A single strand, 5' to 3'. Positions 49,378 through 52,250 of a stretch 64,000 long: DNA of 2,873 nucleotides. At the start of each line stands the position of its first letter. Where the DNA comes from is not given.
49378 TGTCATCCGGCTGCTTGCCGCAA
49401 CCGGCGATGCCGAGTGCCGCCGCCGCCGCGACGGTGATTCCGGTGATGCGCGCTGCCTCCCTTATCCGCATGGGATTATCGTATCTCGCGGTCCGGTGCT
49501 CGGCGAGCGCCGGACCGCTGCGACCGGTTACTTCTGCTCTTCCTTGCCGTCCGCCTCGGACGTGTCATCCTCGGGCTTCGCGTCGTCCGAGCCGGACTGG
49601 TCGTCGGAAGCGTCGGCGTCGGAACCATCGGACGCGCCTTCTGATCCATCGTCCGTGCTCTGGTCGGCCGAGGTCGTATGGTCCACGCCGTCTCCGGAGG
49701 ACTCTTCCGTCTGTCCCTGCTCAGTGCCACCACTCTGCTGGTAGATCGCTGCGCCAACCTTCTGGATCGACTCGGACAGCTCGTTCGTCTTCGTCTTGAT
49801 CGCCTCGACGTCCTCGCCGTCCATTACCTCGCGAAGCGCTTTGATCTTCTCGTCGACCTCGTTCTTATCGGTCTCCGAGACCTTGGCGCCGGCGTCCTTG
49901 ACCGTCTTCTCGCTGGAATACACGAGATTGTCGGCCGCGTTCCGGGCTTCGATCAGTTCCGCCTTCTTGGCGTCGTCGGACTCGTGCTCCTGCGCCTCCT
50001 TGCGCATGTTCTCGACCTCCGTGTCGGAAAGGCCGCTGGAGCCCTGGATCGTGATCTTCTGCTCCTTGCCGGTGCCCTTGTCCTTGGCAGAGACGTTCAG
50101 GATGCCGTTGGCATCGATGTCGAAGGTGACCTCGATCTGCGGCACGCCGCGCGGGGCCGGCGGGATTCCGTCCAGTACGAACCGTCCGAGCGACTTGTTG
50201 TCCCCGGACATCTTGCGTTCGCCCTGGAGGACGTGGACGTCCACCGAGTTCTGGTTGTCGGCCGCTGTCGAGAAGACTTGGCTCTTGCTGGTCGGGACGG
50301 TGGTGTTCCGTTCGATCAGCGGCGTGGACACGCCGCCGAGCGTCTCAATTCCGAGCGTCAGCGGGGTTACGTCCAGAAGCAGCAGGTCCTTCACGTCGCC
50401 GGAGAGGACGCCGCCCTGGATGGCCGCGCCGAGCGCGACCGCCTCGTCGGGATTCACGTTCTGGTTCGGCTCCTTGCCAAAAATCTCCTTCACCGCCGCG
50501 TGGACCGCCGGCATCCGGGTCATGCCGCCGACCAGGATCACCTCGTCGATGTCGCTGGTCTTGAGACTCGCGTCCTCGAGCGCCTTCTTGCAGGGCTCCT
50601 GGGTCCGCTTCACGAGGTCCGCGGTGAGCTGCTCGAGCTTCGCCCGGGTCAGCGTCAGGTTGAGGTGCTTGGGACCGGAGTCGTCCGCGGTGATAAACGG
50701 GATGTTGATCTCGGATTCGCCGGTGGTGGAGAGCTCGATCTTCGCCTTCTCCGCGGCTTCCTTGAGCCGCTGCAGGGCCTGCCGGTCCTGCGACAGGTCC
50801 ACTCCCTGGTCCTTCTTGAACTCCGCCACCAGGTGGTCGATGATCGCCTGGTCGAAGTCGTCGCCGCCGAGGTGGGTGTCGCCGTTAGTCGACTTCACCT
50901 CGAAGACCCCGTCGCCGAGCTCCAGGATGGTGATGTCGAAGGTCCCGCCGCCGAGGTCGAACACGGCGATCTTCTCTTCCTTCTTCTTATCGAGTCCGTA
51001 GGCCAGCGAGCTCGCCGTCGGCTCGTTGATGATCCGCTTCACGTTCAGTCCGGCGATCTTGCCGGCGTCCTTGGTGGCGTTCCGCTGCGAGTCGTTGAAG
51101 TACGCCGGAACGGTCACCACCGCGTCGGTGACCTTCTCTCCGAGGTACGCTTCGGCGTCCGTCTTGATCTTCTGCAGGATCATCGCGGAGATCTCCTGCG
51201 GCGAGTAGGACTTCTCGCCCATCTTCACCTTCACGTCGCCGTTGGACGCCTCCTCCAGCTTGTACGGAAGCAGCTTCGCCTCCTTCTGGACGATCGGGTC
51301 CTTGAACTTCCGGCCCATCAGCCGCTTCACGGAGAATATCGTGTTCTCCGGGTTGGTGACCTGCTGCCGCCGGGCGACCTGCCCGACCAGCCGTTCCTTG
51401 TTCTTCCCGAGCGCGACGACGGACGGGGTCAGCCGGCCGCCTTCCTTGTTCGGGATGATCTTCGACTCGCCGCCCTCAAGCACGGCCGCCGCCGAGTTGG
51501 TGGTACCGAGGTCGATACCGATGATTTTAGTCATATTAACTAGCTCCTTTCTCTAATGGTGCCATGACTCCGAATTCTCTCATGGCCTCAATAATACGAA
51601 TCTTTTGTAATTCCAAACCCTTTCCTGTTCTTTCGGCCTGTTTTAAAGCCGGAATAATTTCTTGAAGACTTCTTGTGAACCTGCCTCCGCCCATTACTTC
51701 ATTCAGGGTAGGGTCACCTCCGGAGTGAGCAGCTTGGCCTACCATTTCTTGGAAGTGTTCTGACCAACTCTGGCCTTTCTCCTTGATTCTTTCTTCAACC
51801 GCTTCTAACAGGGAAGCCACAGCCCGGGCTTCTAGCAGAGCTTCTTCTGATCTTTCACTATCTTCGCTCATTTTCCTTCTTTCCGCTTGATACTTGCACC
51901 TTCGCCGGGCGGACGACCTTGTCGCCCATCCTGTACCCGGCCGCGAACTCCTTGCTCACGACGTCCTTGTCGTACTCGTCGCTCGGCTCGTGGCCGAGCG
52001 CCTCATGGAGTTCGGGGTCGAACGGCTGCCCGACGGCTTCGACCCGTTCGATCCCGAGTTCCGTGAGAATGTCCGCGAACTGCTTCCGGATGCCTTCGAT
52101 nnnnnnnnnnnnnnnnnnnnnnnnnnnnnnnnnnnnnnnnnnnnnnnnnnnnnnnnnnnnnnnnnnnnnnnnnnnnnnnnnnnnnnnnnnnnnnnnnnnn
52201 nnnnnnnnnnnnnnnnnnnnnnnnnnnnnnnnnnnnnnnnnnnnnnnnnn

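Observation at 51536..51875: Compositionally foreign 111-aa gene spliced between grpE and dnaK inside the CIRCE/HrcA heat-shock operon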

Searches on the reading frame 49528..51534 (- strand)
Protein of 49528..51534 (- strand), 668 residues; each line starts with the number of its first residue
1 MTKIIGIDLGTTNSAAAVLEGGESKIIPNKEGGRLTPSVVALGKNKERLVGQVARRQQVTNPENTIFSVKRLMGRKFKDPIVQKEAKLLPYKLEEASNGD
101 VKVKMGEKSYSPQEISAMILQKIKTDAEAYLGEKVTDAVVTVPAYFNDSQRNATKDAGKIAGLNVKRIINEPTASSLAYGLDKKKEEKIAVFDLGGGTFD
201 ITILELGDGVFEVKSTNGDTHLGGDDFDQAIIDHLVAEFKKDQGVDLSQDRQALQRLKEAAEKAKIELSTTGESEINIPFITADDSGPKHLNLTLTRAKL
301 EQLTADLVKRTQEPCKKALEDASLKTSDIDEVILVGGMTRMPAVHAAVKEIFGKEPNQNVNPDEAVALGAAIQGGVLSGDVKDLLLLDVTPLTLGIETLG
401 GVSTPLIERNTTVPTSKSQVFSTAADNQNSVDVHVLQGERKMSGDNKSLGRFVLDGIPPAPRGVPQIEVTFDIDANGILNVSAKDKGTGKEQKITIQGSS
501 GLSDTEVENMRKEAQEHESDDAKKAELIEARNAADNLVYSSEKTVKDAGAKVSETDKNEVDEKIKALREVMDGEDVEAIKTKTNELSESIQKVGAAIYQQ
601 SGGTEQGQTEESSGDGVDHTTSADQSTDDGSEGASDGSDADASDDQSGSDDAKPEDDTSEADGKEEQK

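Call 4: search_protein_families(library=pfam, proteins=[window:49528-51534:-], max_evalue=1)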
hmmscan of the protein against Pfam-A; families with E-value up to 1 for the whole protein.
window:49528-51534:- (668 aa): 5 families
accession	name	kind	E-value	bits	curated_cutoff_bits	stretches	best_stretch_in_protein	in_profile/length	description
PF00012.26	HSP70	-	2.8e-269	894.8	20.6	1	4-599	1-599/599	Hsp70 protein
PF06723.19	MreB_Mbl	-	1.1e-15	57.8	27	1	120-371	78-316/327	MreB/Mbl protein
PF02782.22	FGGY_C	-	0.0036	17.6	27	1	315-376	145-196/198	FGGY family of carbohydrate kinases, C-terminal domain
PF07492.16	Trehalase_Ca-bi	-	0.031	14.5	25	1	281-293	16-28/30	Neutral trehalase Ca2+ binding domain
PF22468.2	ACT_9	-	0.17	12.1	27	0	261-285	24-48/61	ACT domain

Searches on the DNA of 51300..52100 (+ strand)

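Call 85: search_rna_families(source=window, start=51300, end=52100, threshold=evalue, max_evalue=1)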
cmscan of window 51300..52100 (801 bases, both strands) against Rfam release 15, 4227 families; matches with E-value up to 1: 0.
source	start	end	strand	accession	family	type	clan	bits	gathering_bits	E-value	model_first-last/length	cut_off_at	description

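Call 101: search_dna_similar(query=window:51536-51871:+, collection=phages, mode=distant, max_evalue=0.01, max_rows=5)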
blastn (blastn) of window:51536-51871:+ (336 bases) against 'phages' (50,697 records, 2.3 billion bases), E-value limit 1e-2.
No match.
